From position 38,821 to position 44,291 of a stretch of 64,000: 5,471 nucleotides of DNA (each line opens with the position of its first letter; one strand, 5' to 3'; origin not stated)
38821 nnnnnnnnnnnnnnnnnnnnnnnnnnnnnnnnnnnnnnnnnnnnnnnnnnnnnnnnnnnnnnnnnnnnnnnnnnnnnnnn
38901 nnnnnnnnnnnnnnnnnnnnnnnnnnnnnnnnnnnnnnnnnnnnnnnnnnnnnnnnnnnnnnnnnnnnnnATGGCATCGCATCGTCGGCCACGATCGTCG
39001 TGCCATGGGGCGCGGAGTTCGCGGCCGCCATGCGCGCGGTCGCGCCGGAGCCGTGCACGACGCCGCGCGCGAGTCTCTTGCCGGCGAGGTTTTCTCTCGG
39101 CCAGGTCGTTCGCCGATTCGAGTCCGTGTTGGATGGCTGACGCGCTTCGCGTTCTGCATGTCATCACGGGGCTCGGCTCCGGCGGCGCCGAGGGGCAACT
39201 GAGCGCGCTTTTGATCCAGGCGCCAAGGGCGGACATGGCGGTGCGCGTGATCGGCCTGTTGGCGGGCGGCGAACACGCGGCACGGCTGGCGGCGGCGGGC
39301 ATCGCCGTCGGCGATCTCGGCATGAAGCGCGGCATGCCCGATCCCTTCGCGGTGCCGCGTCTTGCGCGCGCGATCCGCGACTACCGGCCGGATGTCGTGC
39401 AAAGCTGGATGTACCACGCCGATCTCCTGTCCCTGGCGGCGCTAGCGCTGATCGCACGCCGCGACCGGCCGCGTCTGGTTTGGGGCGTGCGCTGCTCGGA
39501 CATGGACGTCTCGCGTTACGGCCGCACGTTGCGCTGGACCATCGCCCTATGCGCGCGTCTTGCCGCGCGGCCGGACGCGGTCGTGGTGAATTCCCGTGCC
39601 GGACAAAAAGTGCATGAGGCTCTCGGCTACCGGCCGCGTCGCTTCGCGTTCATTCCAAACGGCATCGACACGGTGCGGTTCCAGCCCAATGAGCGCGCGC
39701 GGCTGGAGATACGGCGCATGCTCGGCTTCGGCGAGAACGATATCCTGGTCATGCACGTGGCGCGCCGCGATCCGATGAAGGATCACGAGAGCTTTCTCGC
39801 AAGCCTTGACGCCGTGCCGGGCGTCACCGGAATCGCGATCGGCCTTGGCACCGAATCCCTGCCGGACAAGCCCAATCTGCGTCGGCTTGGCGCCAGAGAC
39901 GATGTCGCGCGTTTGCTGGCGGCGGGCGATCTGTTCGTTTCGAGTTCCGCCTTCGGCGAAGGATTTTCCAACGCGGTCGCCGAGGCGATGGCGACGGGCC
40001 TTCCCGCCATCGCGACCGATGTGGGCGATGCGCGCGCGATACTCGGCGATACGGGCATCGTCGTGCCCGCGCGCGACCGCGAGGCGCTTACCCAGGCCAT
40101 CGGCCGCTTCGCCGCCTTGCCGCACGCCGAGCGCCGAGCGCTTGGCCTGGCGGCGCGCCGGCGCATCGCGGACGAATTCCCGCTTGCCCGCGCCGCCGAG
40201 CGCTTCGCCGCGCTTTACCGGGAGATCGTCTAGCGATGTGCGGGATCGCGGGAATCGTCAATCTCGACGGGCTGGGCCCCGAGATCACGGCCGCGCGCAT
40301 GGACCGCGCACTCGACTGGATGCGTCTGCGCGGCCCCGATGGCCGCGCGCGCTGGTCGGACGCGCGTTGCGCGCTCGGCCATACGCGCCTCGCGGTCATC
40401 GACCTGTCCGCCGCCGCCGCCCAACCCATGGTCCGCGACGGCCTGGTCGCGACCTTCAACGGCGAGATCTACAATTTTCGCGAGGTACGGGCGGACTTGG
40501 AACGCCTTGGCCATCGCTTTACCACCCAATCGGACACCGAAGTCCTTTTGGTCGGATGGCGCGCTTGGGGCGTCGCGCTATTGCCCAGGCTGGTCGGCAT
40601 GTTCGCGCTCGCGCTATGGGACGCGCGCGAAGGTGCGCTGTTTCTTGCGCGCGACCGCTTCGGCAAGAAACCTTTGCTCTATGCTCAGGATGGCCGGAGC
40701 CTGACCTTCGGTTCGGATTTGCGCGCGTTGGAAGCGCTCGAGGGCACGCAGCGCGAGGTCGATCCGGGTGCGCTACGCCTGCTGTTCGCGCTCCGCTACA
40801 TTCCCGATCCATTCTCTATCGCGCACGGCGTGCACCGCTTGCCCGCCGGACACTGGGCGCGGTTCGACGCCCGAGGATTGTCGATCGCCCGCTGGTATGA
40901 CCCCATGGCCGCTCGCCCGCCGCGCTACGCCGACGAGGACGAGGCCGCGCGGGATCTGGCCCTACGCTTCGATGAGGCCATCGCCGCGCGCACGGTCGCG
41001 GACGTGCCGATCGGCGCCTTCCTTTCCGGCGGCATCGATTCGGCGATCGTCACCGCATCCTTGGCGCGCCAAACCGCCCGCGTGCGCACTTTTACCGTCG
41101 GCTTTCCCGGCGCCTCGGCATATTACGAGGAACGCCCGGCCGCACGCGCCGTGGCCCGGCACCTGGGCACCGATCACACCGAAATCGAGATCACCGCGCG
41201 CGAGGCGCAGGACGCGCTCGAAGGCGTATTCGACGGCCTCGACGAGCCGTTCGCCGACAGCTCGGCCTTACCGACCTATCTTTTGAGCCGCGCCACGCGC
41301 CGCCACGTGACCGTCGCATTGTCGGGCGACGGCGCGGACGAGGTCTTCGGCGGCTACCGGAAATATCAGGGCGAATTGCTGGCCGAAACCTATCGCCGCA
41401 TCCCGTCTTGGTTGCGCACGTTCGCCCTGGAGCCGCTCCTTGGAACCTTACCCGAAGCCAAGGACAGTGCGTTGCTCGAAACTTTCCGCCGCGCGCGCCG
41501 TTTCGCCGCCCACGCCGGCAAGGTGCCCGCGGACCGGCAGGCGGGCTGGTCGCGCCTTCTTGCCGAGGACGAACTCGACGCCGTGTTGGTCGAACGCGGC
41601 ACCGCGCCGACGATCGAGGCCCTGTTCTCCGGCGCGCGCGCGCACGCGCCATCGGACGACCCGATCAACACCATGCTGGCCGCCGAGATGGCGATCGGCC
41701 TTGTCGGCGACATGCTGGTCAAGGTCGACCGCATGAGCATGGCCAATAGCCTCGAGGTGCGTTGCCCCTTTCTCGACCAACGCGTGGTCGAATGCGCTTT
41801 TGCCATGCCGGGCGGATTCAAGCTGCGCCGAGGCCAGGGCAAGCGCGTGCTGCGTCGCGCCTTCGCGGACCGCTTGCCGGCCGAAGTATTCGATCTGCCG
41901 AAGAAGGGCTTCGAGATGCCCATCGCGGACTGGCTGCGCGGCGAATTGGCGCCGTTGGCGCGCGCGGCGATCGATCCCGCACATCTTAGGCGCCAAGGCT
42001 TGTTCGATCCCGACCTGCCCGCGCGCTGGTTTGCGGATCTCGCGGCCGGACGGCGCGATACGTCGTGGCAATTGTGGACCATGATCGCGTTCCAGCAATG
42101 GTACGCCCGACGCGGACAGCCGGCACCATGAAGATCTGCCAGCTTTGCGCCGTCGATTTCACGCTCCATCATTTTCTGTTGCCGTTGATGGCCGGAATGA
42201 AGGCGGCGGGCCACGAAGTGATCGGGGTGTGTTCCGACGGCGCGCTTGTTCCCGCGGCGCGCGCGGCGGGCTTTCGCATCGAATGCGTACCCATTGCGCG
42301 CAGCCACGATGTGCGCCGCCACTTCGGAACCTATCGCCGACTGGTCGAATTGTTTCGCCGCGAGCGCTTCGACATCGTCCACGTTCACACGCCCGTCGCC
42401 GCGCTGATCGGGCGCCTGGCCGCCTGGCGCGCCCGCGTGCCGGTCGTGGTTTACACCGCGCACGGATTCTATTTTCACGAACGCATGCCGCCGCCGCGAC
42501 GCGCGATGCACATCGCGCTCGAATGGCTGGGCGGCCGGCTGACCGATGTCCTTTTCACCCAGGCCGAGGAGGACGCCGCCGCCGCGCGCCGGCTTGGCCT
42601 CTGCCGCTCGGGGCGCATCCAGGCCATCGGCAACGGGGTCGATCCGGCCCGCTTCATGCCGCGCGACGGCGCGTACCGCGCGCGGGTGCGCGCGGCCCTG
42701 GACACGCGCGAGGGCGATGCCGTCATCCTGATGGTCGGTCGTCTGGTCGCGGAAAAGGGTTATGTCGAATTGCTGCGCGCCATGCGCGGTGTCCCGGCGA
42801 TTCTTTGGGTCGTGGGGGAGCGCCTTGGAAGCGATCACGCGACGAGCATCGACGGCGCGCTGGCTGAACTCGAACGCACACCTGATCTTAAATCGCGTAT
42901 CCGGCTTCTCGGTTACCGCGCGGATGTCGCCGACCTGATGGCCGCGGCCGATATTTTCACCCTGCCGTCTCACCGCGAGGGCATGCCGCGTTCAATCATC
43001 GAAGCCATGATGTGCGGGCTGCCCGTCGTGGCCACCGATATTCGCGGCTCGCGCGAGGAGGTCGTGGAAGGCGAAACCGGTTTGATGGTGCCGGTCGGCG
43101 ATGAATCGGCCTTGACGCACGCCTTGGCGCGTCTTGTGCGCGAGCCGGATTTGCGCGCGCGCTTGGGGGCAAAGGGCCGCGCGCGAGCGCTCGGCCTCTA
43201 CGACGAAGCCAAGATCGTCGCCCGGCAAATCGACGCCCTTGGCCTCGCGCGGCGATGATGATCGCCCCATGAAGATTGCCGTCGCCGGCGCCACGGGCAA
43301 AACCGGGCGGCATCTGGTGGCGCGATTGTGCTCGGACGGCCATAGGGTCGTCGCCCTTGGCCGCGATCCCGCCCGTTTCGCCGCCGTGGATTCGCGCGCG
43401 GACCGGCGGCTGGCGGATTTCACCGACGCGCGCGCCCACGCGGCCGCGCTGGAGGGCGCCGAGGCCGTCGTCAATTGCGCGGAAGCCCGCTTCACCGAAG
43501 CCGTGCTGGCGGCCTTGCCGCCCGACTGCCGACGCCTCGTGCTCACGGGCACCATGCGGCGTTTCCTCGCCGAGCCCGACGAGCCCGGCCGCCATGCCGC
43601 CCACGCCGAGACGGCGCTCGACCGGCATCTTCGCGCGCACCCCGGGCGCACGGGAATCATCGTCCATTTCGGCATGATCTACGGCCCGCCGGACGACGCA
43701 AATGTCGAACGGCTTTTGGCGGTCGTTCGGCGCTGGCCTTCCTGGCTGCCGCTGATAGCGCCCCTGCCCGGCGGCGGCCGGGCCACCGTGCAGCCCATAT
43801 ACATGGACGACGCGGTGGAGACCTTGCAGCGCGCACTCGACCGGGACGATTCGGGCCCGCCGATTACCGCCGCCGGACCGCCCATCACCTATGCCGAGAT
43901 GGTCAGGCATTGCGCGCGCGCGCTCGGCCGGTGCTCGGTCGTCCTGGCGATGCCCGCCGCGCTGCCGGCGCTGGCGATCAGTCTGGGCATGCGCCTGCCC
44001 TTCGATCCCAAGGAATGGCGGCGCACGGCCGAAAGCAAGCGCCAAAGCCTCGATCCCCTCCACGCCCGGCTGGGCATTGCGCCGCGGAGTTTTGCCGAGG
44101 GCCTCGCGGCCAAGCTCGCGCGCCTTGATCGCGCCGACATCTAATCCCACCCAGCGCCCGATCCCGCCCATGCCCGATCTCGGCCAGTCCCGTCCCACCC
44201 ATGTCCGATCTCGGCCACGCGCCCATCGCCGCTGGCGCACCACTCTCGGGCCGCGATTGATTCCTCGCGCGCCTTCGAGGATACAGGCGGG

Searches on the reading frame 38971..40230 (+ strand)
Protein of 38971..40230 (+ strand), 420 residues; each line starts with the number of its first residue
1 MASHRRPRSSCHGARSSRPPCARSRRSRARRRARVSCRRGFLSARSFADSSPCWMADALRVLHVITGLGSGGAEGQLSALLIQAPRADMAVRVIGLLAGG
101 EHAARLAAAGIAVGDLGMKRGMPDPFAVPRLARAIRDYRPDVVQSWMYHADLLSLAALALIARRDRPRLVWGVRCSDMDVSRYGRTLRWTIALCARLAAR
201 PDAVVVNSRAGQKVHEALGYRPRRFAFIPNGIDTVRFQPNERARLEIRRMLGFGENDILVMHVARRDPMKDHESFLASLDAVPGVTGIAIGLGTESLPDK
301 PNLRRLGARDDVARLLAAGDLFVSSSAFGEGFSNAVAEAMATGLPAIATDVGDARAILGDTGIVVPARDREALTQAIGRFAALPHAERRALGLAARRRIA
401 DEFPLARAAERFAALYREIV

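Call 7: search_protein_families(library=pfam, proteins=[window:38971-40230:+], max_evalue=0.001)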
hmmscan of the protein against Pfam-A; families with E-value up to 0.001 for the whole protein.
window:38971-40230:+ (420 aa): 5 families
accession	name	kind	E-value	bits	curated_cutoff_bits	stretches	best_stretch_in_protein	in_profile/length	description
PF13692.12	Glyco_trans_1_4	-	1.1e-18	68.3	27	1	300-380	58-139/142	Glycosyl transferases group 1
PF13439.12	Glyco_transf_4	-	1.8e-17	64.3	28.5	1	71-235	2-169/170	Glycosyltransferase Family 4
PF00534.26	Glycos_transf_1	-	2e-13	50.7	26.4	1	246-397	4-171/172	Glycosyl transferases group 1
PF13579.12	Glyco_trans_4_4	-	6.8e-10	39.9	29.7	1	84-231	14-158/158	Glycosyl transferase 4-like domain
PF13524.12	Glyco_trans_1_2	-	4.8e-07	30.3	25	1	307-412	33-142/144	Glycosyl transferase-like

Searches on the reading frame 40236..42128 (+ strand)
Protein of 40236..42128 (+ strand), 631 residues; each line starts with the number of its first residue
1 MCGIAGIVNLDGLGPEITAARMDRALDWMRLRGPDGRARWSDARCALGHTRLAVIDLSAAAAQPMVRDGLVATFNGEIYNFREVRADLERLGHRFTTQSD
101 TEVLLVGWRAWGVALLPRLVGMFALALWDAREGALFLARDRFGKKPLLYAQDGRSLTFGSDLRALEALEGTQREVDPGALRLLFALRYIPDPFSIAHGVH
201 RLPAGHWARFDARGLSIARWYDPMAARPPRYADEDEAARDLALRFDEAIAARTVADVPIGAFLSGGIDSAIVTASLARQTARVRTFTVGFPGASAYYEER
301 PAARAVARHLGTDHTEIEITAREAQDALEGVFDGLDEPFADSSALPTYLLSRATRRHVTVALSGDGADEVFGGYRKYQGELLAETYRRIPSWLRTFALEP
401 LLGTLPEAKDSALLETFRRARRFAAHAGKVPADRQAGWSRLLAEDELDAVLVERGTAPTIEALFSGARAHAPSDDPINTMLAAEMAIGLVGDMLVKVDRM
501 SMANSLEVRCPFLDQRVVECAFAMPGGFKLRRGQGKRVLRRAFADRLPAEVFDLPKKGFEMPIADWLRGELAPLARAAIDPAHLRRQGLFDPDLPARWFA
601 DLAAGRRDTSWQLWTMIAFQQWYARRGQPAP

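Call 7: search_protein_families(library=pfam, proteins=[window:40236-42128:+], max_evalue=0.001)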
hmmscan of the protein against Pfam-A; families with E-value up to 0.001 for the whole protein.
window:40236-42128:+ (631 aa): 4 families
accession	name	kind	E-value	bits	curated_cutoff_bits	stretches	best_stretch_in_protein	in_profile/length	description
PF00733.27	Asn_synthase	-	2.7e-101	340.2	21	1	243-623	4-353/354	Asparagine synthase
PF13522.11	GATase_6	-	1.8e-41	141.7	27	1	34-161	1-130/130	Glutamine amidotransferase domain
PF13537.11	GATase_7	-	9.4e-40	135.9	25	1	49-166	1-122/123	Glutamine amidotransferase domain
PF02540.23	NAD_synthase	-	0.00022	20.9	21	1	263-321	25-83/242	NAD synthase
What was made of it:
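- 40236..42131 (+): AsnB-like glutamine amidotransferase (candidate for uronamide or amidine formation). Pfam Asn_synthase, 2.7e-101 (call 7).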

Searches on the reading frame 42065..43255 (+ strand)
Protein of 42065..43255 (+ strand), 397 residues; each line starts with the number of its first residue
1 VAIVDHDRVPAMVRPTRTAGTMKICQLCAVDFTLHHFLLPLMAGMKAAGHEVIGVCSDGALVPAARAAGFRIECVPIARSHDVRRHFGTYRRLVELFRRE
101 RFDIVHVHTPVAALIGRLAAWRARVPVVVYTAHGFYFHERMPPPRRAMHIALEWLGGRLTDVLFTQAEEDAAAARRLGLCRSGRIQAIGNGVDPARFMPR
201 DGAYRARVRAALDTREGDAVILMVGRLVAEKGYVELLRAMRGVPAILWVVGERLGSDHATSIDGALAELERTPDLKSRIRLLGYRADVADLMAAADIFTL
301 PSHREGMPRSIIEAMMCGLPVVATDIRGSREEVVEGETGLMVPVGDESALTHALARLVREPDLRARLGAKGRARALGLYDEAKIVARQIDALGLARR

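Call 9: search_protein_families(library=pfam, proteins=[window:42065-43255:+], max_evalue=0.001)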
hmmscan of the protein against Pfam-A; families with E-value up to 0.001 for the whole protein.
window:42065-43255:+ (397 aa): 7 families
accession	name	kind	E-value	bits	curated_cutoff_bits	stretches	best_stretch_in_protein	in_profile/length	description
PF00534.26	Glycos_transf_1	-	4.2e-32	111.5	26.4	1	208-373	5-171/172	Glycosyl transferases group 1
PF13692.12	Glyco_trans_1_4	-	4.2e-31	108.6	27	1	220-359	3-141/142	Glycosyl transferases group 1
PF13439.12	Glyco_transf_4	-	3.2e-24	86.3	28.5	1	41-196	11-170/170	Glycosyltransferase Family 4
PF13579.12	Glyco_trans_4_4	-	1.8e-20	74.3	29.7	1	39-191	8-158/158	Glycosyl transferase 4-like domain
PF13477.12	Glyco_trans_4_2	-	2e-15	57.6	23.4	1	24-165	2-138/139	Glycosyl transferase 4-like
PF13524.12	Glyco_trans_1_2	-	8.9e-07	29.4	25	1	268-380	8-134/144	Glycosyl transferase-like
PF20706.3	GT4-conflict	-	0.00024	20.7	26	1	215-328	194-315/385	Family 4 Glycosyltransferase in conflict systems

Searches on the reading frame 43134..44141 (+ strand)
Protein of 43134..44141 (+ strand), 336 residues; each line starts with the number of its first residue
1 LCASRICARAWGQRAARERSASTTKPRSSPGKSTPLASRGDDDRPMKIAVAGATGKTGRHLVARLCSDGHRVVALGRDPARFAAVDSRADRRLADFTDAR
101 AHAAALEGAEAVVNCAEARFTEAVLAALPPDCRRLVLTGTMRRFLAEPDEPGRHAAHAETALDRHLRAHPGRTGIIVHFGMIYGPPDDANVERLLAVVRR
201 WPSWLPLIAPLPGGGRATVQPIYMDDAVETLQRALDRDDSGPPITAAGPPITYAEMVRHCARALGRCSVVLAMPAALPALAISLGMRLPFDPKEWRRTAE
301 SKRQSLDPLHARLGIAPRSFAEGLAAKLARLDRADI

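Call 9: search_protein_families(library=pfam, proteins=[window:43134-44141:+], max_evalue=0.001)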
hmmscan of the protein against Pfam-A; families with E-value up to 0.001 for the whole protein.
window:43134-44141:+ (336 aa): 5 families
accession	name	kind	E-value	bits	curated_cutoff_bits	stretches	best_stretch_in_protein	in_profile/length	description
PF13460.12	NAD_binding_10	-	6.9e-14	52.6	27.2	1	52-141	1-99/184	NAD(P)H-binding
PF01370.27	Epimerase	-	7.2e-11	42.4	20.9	1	48-118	1-74/240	NAD dependent epimerase/dehydratase family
PF05368.20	NmrA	-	1.8e-05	24.9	27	1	47-112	4-73/298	NmrA-like family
PF04321.23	RmlD_sub_bind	-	0.00051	19.6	27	1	46-116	1-59/287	RmlD substrate binding domain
PF03807.23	F420_oxidored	-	0.00081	20.4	21.6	0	47-129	1-80/94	NADP oxidoreductase coenzyme F420-dependent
